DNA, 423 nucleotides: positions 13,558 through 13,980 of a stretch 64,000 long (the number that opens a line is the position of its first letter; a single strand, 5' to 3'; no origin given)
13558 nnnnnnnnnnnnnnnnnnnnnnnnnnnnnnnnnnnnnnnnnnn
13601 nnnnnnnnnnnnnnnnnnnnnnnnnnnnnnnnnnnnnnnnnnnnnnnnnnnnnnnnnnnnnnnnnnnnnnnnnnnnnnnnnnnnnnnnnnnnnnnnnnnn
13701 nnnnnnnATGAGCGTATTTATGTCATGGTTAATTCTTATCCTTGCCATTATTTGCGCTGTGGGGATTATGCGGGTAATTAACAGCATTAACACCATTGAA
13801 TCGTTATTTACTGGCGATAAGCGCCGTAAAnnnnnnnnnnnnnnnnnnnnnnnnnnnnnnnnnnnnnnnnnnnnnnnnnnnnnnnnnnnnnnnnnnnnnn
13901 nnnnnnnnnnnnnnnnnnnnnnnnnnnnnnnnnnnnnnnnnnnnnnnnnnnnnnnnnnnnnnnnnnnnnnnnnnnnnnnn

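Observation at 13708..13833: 41-aa hydrophobic peptide with strong Shine-Dalgarno, below the ORF track cutoff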

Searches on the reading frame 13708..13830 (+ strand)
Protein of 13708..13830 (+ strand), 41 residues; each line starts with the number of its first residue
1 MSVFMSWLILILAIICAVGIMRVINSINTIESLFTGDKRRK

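Call 6: search_protein_families(library=phrogs, proteins=[window:13708-13830:+], max_evalue=1)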
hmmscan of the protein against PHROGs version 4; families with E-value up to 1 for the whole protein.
window:13708-13830:+ (41 aa): 3 families
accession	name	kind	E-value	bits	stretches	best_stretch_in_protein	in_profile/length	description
phrog_33993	-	unknown function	0.29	12.2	1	5-28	1-24/55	-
phrog_12280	-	unknown function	0.46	11.5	1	4-16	8-20/60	-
phrog_5620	-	unknown function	1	10.4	0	2-30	2-31/60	-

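Call 7: search_protein_families(library=pfam, proteins=[window:13708-13830:+], max_evalue=1)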
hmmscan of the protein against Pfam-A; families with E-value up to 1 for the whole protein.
window:13708-13830:+ (41 aa): 0 families

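Call 8: find_homologous_proteins(query=window:13708-13830:+, max_evalue=10)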
Query seq(41 aa) (41 aa): 13 proteins with E <= 10 among 13 candidates.
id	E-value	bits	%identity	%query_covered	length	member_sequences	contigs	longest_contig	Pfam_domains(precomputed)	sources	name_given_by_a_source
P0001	2.0e-17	77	98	100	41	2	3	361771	-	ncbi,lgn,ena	ncbi:TPA: hypothetical protein ACNHA1_001425 [Escherichia coli]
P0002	9.1e-17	76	98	100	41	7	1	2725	-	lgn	-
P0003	1.1e-16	75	98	100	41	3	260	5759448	-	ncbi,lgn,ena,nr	ncbi:hypothetical protein ACRWTT_01560 [Escherichia coli]|nr:hypothetical protein [Escherichia coli]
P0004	4.7e-16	73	95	100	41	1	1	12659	-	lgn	-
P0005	5.2e-15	70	85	100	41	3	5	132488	-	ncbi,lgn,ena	ncbi:TPA: hypothetical protein ACF2W6_001046 [Escherichia coli]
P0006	3.4e-14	68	80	100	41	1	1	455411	-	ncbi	-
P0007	7.8e-13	64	83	73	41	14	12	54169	-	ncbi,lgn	-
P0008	1.1e-11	60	73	73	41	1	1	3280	-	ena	-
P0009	2.5e-6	44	83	73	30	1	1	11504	-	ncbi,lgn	ncbi:TPA: hypothetical protein ACIYL3_004708 [Escherichia coli]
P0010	6.4e-6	43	84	76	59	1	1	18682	-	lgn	-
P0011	4.3e-4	37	88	39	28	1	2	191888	-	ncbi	ncbi:hypothetical protein ACFVJO_16555, partial [Escherichia coli]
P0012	1.1e-3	36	88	39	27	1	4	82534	-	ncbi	ncbi:hypothetical protein ACEWJV_27435, partial [Escherichia coli]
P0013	4.3e-3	34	93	34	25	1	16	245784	-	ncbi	ncbi:hypothetical protein, partial [Escherichia coli]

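Call 9: search_dna_similar(query=window:13708-13830:+, collection=phages, mode=protein, max_evalue=10, max_rows=30)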
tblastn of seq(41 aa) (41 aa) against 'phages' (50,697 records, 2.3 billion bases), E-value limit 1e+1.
Records with a match: 25; places in all: 25; records where one place covers at least 80% of the query: 13.
Best place of each record, by identity: <60% 25.
By first word of the organism name: Escherichia 11; Bacillus 9; Xuanwuvirus 2; Pyrobaculum 2; Citrobacter 1.
By host as written in the record: Escherichia coli 3; - 2; Escherichia coli 520873 2; Escherichia coli K88 2; Pyrobaculum arsenaticum 2; Bacillus subtilis 2; Bacillus licheniformis KKP_3876 2; Bacillus licheniformis KKP_3373 2; and 7 more.
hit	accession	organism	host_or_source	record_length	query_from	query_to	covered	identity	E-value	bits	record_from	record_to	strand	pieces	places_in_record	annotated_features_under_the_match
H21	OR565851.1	Citrobacter phage Shae_phiSM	Citrobacter rodentium DBS100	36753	1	41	100%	56.1%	1e-9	56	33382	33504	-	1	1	hypothetical protein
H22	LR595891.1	Xuanwuvirus P884B11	-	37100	1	41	100%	56.1%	3e-9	55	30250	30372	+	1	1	hypothetical protein (x2)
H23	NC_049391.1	Xuanwuvirus P884B11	-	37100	1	41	100%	56.1%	3e-9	55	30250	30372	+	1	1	hypothetical protein (x2)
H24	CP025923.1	Escherichia phage 520873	Escherichia coli 520873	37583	1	41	100%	56.1%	4e-9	54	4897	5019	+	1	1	record has no annotation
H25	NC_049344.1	Escherichia phage 520873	Escherichia coli 520873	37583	1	41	100%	56.1%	4e-9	54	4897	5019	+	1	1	DUF4754 family protein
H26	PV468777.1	Escherichia phage Entero_P88_NC_026014(23)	Escherichia coli O25b:H4-ST131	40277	1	41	100%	53.7%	9e-10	56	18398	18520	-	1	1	hypothetical protein | DUF4754 family protein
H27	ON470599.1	Escherichia phage vB_EcoM-569R5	Escherichia coli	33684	1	41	100%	53.7%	9e-10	56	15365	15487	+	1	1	putative membrane protein | hypothetical protein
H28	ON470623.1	Escherichia phage vB_EcoM-705R2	Escherichia coli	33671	1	41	100%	53.7%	9e-10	56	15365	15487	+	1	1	putative membrane protein | hypothetical protein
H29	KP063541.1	Escherichia phage P88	Escherichia coli K88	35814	1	41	100%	53.7%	4e-9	54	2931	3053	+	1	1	membrane protein | DNA modification methyltransferase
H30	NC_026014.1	Escherichia phage P88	Escherichia coli K88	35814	1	41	100%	53.7%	4e-9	54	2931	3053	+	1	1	membrane protein | DUF4754 family protein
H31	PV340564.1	Escherichia phage PhiR44_2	Escherichia coli C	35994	1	39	95%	48.7%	2e-6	47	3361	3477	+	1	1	hypothetical protein (x2)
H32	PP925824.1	Escherichia phage Chuche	Escherichia coli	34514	1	30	73%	56.7%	3e-4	40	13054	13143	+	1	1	hypothetical protein (x2)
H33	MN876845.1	Pyrobaculum spherical virus 2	Pyrobaculum arsenaticum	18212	1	36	88%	36.1%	3e+0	29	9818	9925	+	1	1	hypothetical protein (x2)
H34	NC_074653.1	Pyrobaculum spherical virus 2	Pyrobaculum arsenaticum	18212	1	36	88%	36.1%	3e+0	29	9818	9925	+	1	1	hypothetical protein (x2)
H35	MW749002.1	Bacillus phage vB_BspH_Mawwa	Bacillus sp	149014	15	41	66%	40.7%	8e+0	28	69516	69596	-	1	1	putative membrane protein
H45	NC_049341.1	Escherichia phage 503458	Escherichia coli 503458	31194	4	34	76%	35.5%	7e+0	28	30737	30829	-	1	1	none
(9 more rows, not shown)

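Call 10: get_annotated_region(hit=H30, flank=3500)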
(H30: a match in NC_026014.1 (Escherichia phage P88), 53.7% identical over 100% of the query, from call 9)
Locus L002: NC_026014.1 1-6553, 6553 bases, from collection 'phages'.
description: Enterobacteria phage P88, complete genome.
organism: Escherichia phage P88 (NCBI taxid 1567486)
taxonomy: Viruses; Duplodnaviria; Heunggongvirae; Uroviricota; Caudoviricetes; Peduoviridae; Xuanwuvirus; Xuanwuvirus P88
host: Escherichia coli K88; source: -; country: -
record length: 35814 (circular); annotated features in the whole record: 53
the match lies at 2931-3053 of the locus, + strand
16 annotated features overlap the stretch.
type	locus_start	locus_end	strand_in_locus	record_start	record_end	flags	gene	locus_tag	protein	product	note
CDS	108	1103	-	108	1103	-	-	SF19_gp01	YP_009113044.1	integrase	-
CDS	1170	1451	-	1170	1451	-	-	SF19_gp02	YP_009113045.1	transcriptional regulator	C protein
CDS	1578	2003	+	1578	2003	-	-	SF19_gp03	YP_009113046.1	transcriptional regulator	Regulatory protein, Phage_COX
CDS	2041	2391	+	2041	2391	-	-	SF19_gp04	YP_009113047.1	DUF4761 family protein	-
CDS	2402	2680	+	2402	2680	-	-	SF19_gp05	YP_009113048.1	hypothetical protein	-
CDS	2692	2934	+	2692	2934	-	-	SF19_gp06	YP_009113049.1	DUF4754 family protein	-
CDS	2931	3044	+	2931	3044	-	-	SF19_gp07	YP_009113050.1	membrane protein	-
CDS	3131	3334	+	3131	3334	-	-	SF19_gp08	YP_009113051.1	hypothetical protein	-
CDS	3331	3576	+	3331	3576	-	-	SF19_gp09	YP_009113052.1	winged helix-turn-helix domain-containing protein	-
CDS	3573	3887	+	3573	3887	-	-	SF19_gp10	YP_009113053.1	ead/Ea22-like family protein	Ead/Ea22-like protein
CDS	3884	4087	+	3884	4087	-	-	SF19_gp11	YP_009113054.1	membrane protein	-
CDS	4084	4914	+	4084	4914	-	-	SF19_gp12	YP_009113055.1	lipoprotein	serine protease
CDS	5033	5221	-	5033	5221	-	-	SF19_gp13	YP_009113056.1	hypothetical protein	-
CDS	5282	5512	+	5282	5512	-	-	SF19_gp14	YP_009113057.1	derepression protein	-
CDS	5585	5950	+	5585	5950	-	-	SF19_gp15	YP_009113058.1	hypothetical protein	-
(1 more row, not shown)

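Call 11: get_annotated_region(hit=H21, flank=3500)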
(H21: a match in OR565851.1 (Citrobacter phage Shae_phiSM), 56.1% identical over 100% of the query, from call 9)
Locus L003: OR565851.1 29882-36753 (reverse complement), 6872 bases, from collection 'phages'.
description: Citrobacter phage Shae_phiSM, complete genome.
organism: Citrobacter phage Shae_phiSM (NCBI taxid 3092604)
taxonomy: Viruses; Duplodnaviria; Heunggongvirae; Uroviricota; Caudoviricetes; Peduoviridae; Xuanwuvirus
host: Citrobacter rodentium DBS100; source: bacterial culture; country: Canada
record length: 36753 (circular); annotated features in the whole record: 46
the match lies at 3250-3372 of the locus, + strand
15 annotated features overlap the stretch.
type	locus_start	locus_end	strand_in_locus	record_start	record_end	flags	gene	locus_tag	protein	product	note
CDS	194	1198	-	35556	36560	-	int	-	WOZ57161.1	integrase, tyrosine-type recombinase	-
CDS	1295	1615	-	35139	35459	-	-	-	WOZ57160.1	helix-turn-helix transcriptional regulator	helix-turn-helix transcriptional regulator; C protein; C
CDS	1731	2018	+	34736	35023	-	cox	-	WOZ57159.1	Cox family DNA-binding protein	-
CDS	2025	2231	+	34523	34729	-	-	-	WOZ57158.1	hypothetical protein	Shae_045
CDS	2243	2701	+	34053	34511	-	-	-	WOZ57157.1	hypothetical protein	Shae_044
CDS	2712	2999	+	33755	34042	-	-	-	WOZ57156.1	hypothetical protein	Shae_043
CDS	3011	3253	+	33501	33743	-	-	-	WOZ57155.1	hypothetical protein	Shae_042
CDS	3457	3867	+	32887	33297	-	-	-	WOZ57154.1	hypothetical protein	Shae_041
CDS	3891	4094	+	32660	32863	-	-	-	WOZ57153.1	hypothetical protein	Shae_040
CDS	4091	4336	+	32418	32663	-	-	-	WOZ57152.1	helix turn helix domain containing protein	HTH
CDS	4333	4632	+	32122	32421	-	ead/Ea22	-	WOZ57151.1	ead/Ea22-like family protein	-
CDS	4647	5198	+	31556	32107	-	-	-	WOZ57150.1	DNA binding protein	DNA-bp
CDS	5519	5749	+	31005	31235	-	-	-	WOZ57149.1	hypothetical protein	hypothetical protein CA286_24650; Shae_036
CDS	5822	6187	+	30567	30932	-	-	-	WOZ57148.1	hypothetical protein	Shae_035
CDS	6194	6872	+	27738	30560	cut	endo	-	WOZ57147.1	replication endonuclease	-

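Call 12: get_annotated_region(hit=H31, flank=3500)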
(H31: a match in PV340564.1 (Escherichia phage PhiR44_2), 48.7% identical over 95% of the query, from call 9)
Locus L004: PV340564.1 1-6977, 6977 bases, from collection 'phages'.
description: Escherichia phage PhiR44_2, complete genome.
organism: Escherichia phage PhiR44_2 (NCBI taxid 3416486)
taxonomy: Viruses
host: Escherichia coli C; source: -; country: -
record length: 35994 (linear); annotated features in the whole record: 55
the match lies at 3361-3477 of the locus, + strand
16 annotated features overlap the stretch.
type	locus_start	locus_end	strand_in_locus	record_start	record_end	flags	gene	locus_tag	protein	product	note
CDS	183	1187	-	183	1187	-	-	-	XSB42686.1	integrase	-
CDS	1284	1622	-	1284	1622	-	-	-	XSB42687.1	immunity repressor protein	repressor protein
CDS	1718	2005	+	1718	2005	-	-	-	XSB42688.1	repressor of Pc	repressor of Pc; required for prophage excision;inhibits integration; activates P11 promoter of satellitephage P4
CDS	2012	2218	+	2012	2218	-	-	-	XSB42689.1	hypothetical protein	FIG00642114: hypothetical protein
CDS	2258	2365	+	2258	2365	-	-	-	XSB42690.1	hypothetical protein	-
CDS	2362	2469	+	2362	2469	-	-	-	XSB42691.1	hypothetical protein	-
CDS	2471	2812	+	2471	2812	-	-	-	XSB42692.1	hypothetical protein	-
CDS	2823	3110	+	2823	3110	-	-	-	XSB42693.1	hypothetical protein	-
CDS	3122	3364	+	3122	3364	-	-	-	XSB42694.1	hypothetical protein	-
CDS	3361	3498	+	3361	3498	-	-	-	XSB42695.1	hypothetical protein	FIG00639989: hypothetical protein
CDS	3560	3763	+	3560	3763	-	-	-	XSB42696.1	hypothetical protein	-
CDS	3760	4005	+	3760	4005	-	-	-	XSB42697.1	hypothetical protein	-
CDS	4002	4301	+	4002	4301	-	-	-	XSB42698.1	hypothetical protein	-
CDS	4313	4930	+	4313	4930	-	-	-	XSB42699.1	hypothetical protein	-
CDS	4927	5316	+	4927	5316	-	-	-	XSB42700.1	hypothetical protein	FIG00641636: hypothetical protein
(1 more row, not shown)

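Call 13: get_annotated_region(hit=H32, flank=3500)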
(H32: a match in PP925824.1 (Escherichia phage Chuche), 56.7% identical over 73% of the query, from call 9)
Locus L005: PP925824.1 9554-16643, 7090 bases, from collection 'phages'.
description: Escherichia phage Chuche, complete genome.
organism: Escherichia phage Chuche (NCBI taxid 3233692)
taxonomy: Viruses
host: Escherichia coli; source: mud near tree; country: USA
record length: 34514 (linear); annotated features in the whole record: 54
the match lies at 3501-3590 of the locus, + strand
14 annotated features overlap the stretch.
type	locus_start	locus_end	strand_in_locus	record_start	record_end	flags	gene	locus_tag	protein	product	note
CDS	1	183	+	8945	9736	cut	-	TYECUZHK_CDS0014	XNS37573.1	DNA methyltransferase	-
CDS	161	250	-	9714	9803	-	-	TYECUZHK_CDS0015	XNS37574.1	hypothetical protein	-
CDS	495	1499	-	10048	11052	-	-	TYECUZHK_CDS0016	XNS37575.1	integrase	-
CDS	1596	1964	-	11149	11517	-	-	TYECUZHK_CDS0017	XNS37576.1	transcriptional regulator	-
CDS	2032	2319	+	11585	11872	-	-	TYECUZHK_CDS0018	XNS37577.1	Cox-like excisionase and repressor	-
CDS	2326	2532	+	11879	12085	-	-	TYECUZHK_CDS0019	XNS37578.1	hypothetical protein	-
CDS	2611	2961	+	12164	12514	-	-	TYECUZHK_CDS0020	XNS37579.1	hypothetical protein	-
CDS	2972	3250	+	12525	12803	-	-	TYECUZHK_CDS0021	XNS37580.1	hypothetical protein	-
CDS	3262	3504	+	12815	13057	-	-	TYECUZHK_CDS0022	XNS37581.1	hypothetical protein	-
CDS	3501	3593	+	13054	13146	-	-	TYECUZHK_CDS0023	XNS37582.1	hypothetical protein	-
CDS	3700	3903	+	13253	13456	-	-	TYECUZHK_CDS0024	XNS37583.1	hypothetical protein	-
CDS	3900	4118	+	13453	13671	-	-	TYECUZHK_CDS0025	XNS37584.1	hypothetical protein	-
CDS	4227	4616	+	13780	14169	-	-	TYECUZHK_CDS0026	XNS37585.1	hypothetical protein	-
CDS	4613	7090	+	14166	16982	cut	-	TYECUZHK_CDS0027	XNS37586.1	hypothetical protein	-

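Call 20: find_encoding_contigs(protein=P0008, flank=5000, max_places=3)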
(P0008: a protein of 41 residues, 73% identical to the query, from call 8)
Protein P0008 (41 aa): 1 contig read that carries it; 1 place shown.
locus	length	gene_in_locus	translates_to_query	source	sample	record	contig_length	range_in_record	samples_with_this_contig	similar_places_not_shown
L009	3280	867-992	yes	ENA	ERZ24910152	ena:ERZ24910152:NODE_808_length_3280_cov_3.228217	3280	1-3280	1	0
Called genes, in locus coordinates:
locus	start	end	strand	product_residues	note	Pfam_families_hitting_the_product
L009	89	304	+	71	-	-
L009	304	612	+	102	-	PF15958:DUF4761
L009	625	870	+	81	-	PF15946:DUF4754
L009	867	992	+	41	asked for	-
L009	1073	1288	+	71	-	-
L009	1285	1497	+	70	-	-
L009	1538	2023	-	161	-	-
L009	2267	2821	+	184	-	PF13565:HTH_32 (faint), PF08279:HTH_11 (faint), PF13412:HTH_24 (faint)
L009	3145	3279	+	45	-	?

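Call 21: find_encoding_contigs(protein=P0006, flank=5000, max_places=3)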
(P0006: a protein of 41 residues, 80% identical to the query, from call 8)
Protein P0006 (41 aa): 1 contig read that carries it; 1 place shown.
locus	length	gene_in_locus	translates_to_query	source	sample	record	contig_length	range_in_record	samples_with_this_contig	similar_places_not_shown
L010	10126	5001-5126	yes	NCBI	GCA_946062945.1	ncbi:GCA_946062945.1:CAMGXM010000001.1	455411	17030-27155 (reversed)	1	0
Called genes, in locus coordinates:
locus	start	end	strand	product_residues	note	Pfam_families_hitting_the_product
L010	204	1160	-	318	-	PF13458:Peripla_BP_6 (weak), PF00532:Peripla_BP_1, PF13407:Peripla_BP_4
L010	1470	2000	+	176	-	PF00719:Pyrophosphatase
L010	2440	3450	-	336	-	PF24624:Int_N, PF00589:Phage_integrase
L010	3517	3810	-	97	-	PF01381:HTH_3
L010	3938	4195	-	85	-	PF01381:HTH_3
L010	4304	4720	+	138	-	PF10743:Phage_Cox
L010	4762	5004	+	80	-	PF15946:DUF4754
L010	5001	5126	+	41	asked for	-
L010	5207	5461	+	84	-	-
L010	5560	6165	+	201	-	PF10554:Phage_ASH (weak)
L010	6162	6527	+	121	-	-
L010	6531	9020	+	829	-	PF05840:Phage_GPA, PF23343:REP_ORF2-G2P (faint)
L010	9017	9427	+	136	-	-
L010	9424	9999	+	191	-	-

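Call 23: search_protein_representatives(alignment_id=A1)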
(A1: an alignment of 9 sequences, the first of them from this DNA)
Query: 9 sequences, 41 profile positions. Proteins with E-value up to 0.001 (for the whole library): 19; up to 1e-10: 7; up to 1e-30: 0. The best 19 are listed.
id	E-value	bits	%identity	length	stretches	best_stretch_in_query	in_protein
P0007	2.8e-23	97.3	-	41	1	1-41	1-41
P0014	1.4e-17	79.0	-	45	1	1-41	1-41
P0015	6.1e-17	77.0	-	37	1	1-35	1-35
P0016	2.0e-15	72.1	-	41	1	1-41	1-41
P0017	7.3e-14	67.1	-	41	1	1-41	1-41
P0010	4.6e-13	64.6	-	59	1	1-35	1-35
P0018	1.8e-12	62.7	-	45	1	1-38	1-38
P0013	2.6e-09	52.6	-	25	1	1-25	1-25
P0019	2.8e-07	46.1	-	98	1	10-38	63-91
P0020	3.1e-07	45.9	-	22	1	16-37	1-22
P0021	5.5e-07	45.1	-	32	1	1-24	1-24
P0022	2.5e-06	43.0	-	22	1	1-22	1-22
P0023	8.8e-06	41.3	-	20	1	18-37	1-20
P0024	1.4e-05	40.6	-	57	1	17-41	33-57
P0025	5.3e-05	38.8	-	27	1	1-26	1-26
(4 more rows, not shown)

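Call 25: search_protein_families(library=ncbifam, proteins=[window:13708-13830:+], max_evalue=1)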
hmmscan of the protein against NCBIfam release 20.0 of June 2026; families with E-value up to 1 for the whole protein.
seq(41 aa): 0 families

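Call 26: search_protein_families(library=padloc, proteins=[window:13708-13830:+], max_evalue=1)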
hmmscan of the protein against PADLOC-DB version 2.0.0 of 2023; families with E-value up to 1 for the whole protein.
seq(41 aa): 0 families

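Call 28: find_encoding_contigs(protein=P0016, flank=6000, max_places=4)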
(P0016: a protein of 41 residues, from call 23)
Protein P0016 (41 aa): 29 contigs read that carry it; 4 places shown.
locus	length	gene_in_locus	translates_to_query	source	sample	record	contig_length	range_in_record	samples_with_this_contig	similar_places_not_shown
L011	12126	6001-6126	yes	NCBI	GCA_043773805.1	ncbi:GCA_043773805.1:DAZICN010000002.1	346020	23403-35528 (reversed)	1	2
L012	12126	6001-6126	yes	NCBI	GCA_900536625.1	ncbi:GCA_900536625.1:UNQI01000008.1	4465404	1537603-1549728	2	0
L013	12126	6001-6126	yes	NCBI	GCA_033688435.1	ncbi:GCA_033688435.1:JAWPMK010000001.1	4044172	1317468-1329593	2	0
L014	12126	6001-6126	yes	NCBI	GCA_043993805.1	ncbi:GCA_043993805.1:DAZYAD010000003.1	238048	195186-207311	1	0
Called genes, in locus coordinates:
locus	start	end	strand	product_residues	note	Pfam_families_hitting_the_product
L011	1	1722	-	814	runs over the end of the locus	PF04879:Molybdop_Fe4S4, PF00384:Molybdopterin, PF01568:Molydop_binding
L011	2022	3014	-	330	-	PF24624:Int_N, PF00589:Phage_integrase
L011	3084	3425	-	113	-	PF13560:HTH_31, PF12844:HTH_19 (weak), PF01381:HTH_3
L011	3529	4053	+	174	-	PF10743:Phage_Cox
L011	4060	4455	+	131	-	-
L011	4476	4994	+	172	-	-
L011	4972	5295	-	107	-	-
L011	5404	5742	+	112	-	PF15958:DUF4761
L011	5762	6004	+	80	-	PF15946:DUF4754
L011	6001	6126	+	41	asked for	-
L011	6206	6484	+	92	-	-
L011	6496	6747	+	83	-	-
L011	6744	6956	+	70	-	-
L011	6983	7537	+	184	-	-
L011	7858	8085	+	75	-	PF25738:Derepression (weak)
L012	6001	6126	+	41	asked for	-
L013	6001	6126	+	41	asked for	-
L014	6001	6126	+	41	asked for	-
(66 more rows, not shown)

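Call 29: find_encoding_contigs(protein=P0017, flank=6000, max_places=4)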
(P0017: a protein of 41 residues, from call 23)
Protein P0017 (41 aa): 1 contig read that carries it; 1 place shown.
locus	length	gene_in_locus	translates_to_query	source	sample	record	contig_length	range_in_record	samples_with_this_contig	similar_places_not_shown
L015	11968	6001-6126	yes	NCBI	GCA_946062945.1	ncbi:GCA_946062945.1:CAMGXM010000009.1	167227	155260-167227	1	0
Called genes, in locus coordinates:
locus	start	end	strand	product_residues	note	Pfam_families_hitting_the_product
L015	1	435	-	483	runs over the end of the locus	PF03972:MmgE_PrpD_N, PF19305:MmgE_PrpD_C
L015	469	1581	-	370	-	PF00285:Citrate_synt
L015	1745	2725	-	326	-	PF24624:Int_N, PF00589:Phage_integrase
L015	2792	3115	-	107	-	-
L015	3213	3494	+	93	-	PF10743:Phage_Cox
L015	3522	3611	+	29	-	-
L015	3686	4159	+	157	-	-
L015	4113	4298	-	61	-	-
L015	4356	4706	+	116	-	-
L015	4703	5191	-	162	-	-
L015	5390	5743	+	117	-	PF15958:DUF4761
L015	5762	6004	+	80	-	PF15946:DUF4754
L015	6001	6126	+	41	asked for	-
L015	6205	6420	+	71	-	-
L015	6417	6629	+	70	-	-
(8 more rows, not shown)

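Call 30: find_encoding_contigs(protein=P0021, flank=6000, max_places=3)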
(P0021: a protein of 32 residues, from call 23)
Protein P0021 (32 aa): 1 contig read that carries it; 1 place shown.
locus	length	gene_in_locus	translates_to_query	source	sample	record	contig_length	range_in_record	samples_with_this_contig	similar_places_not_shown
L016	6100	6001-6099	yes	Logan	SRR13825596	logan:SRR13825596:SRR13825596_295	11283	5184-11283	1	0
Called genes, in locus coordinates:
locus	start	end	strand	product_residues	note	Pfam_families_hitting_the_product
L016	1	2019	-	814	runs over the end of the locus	PF04879:Molybdop_Fe4S4, PF00384:Molybdopterin, PF01568:Molydop_binding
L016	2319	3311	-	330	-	PF24624:Int_N, PF00589:Phage_integrase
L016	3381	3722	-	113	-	PF13560:HTH_31, PF12844:HTH_19, PF01381:HTH_3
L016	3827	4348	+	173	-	PF10743:Phage_Cox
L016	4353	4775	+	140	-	-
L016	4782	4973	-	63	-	-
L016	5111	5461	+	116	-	PF15958:DUF4761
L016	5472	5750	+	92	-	-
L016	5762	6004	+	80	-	PF15946:DUF4754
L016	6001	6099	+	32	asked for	?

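Call 57: get_annotated_region(hit=H45, flank=2500)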
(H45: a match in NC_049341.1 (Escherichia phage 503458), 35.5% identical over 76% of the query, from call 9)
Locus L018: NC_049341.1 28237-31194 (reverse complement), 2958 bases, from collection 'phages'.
description: Escherichia phage 503458, complete genome.
organism: Escherichia phage 503458 (NCBI taxid 2716350)
taxonomy: Viruses; Duplodnaviria; Heunggongvirae; Uroviricota; Caudoviricetes; Peduoviridae; Xuanwuvirus; Xuanwuvirus xv503458
host: Escherichia coli 503458; source: -; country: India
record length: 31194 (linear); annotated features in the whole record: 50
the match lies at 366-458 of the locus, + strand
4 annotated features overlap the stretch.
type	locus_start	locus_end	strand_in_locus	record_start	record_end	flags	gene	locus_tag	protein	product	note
CDS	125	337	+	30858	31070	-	-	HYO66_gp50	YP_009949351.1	DUF4754 family protein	-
CDS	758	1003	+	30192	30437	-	-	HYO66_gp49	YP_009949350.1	MarR family winged helix-turn-helix transcriptional regulator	-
CDS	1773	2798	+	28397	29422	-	-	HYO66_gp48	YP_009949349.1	nicking at origin of replication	-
CDS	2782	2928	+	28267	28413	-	-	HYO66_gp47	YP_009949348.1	replication endonuclease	-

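Call 69: search_solved_structures(query=A1, max_evalue=10)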
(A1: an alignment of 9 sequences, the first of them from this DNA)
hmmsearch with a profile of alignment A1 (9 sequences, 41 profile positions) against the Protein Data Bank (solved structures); distinct sequences matched with E-value up to 10: 3.
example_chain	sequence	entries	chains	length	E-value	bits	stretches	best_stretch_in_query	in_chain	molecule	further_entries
8z5d_A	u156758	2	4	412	4.4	10.2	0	15-36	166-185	3-oxoacyl-[acyl-carrier-protein] synthase 2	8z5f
8z5c_A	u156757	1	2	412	4.4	10.2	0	15-36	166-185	3-oxoacyl-[acyl-carrier-protein] synthase 2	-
8z5e_A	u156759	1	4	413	4.4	10.2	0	15-36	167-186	3-oxoacyl-[acyl-carrier-protein] synthase 2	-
